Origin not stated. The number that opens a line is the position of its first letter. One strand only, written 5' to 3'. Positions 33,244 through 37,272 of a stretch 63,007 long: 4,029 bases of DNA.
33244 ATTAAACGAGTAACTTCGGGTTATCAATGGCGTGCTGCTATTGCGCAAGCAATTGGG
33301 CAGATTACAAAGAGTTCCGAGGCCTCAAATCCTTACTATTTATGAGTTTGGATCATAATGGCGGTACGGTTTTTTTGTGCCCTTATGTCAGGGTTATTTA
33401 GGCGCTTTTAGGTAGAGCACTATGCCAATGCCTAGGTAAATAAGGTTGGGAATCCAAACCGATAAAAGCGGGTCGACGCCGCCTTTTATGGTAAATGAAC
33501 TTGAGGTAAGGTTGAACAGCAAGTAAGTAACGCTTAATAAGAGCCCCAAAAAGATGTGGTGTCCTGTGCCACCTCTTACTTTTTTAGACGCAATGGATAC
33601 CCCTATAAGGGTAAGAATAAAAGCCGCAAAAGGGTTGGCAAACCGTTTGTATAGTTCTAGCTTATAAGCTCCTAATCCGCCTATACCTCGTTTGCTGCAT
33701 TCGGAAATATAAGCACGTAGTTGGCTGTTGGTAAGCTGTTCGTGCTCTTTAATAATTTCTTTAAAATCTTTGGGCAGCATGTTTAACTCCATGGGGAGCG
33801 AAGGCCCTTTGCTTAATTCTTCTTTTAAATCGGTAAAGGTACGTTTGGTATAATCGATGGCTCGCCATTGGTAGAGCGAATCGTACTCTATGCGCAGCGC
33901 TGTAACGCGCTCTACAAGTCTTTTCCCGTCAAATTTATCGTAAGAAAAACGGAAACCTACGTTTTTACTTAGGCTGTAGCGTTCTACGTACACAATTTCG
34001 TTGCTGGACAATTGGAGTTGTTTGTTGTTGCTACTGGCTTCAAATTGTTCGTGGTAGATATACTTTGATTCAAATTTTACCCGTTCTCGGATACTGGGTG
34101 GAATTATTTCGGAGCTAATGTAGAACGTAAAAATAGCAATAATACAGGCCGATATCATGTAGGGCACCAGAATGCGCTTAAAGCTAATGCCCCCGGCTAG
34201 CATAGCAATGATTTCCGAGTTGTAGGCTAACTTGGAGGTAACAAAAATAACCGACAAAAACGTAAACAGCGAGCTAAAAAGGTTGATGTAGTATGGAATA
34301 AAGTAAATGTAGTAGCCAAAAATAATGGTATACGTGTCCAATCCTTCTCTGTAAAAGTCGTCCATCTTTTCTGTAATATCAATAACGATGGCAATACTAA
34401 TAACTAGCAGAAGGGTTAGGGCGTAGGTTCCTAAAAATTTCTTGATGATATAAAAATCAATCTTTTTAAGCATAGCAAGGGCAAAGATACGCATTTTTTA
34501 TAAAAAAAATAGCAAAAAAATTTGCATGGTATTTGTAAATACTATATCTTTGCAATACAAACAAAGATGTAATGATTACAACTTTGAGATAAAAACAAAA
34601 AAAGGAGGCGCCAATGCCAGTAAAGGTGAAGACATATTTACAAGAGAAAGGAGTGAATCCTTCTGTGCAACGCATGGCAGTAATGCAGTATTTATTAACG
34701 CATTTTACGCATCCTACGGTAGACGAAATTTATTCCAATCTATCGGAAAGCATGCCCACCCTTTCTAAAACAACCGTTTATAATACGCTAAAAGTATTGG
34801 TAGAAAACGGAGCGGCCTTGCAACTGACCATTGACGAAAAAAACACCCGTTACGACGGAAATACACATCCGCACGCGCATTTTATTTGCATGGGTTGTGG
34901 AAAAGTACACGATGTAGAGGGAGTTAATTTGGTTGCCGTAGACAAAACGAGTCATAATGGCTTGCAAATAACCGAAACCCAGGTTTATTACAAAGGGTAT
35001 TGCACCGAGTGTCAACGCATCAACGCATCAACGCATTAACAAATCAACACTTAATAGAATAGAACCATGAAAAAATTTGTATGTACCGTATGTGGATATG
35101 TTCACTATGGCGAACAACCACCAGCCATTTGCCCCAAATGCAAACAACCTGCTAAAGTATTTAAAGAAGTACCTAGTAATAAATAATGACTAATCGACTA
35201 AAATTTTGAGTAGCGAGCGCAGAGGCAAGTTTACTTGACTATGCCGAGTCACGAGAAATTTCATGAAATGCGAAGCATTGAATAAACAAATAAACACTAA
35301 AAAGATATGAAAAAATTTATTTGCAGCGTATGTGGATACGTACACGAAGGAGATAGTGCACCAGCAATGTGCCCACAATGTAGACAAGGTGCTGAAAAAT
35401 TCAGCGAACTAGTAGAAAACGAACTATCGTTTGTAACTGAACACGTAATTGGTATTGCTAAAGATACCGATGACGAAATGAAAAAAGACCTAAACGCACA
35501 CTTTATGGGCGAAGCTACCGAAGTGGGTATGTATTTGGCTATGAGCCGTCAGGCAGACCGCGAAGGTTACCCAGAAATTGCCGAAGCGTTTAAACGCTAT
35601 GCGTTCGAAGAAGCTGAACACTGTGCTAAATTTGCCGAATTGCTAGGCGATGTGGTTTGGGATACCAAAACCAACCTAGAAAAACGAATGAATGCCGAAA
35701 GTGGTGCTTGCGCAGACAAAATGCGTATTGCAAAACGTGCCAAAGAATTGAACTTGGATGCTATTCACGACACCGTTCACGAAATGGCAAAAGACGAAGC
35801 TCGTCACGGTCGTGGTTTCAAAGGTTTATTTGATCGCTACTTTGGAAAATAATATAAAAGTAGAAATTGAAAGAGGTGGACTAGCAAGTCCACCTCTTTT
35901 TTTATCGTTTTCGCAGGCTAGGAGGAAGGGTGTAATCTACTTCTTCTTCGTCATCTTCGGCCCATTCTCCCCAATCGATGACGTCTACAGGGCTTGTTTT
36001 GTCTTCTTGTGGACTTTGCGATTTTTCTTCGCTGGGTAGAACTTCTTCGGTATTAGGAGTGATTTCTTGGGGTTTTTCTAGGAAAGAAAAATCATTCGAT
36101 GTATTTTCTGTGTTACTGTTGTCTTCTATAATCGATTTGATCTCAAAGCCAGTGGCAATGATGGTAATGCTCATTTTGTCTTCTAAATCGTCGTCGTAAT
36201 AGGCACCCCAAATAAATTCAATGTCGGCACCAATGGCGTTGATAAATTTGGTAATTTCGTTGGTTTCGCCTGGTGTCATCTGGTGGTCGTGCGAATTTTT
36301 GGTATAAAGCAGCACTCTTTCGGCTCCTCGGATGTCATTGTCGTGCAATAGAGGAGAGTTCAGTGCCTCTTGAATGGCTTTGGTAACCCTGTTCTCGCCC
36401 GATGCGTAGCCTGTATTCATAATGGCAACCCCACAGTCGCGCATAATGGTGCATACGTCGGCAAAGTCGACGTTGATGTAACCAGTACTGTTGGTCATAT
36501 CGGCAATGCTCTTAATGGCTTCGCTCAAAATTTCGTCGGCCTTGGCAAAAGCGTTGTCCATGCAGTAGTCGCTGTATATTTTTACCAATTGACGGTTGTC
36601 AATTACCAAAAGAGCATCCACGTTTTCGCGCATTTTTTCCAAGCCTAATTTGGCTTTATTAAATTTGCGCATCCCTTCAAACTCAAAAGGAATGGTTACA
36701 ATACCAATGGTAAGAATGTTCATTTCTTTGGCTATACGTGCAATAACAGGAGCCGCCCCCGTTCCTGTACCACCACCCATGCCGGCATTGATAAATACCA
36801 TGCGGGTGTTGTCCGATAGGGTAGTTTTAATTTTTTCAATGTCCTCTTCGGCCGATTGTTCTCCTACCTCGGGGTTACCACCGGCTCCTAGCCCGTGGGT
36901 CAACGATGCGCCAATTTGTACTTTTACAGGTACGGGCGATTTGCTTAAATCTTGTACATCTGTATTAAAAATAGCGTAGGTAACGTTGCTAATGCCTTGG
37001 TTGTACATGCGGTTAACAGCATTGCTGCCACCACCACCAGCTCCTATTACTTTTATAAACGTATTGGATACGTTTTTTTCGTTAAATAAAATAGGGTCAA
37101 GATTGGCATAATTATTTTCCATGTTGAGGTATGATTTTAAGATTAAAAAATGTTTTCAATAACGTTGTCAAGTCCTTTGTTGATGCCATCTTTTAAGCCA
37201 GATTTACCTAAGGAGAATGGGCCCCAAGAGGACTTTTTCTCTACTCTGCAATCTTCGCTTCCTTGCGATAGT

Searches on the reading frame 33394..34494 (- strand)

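Call 32: search_protein_families(library=pfam, proteins=[window:33394-34494:-], max_evalue=0.00001)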
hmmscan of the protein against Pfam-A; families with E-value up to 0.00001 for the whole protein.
window:33394-34494:- (366 aa): 1 family
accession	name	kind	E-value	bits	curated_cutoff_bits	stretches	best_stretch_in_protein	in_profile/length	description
PF03739.19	LptF_LptG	-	2.6e-64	217.9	27.9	1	15-362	2-352/353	Lipopolysaccharide export system permease LptF/LptG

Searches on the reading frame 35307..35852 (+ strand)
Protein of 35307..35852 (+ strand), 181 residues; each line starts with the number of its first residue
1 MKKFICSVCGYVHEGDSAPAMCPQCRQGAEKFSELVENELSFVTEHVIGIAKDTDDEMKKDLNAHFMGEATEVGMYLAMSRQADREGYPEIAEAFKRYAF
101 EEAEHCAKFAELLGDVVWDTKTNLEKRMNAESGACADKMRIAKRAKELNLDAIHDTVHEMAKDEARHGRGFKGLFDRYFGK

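Call 32: search_protein_families(library=pfam, proteins=[window:35307-35852:+], max_evalue=0.00001)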
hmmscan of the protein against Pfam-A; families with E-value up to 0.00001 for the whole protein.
window:35307-35852:+ (181 aa): 3 families
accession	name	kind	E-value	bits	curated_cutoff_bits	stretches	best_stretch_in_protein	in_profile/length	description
PF21349.2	RUBY_RBDX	-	3e-13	49.4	26.5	1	5-32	2-29/30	Rubrerythrin, rubredoxin-like domain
PF02915.23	Rubrerythrin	-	1.3e-12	48.7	22.8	1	62-174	3-136/137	Rubrerythrin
PF00210.30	Ferritin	-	3.9e-06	27.3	24.5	0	61-113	3-55/142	Ferritin-like domain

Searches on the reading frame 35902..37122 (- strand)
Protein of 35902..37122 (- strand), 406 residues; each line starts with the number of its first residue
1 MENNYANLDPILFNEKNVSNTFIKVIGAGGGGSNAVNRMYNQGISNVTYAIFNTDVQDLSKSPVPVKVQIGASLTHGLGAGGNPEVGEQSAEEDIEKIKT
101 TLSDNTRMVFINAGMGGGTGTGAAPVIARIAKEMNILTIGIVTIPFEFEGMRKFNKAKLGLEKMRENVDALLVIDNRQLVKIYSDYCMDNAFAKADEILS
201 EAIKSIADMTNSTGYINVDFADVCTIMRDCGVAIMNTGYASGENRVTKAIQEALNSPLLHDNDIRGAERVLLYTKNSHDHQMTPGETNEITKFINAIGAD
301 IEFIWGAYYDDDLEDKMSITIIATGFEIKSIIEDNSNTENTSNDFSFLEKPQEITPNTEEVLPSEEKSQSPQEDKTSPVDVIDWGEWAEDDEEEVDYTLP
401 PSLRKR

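Call 12: search_protein_families(library=pfam, proteins=[window:35902-37122:-], max_evalue=0.00001)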
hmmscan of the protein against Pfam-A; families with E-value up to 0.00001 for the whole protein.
window:35902-37122:- (406 aa): 2 families
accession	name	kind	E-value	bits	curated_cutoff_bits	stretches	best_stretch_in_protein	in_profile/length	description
PF00091.31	Tubulin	-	5.1e-47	161.1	33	1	23-183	2-189/190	Tubulin/FtsZ family, GTPase domain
PF12327.13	FtsZ_C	-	3.6e-19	69.3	27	1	231-327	1-95/95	FtsZ family, C-terminal domain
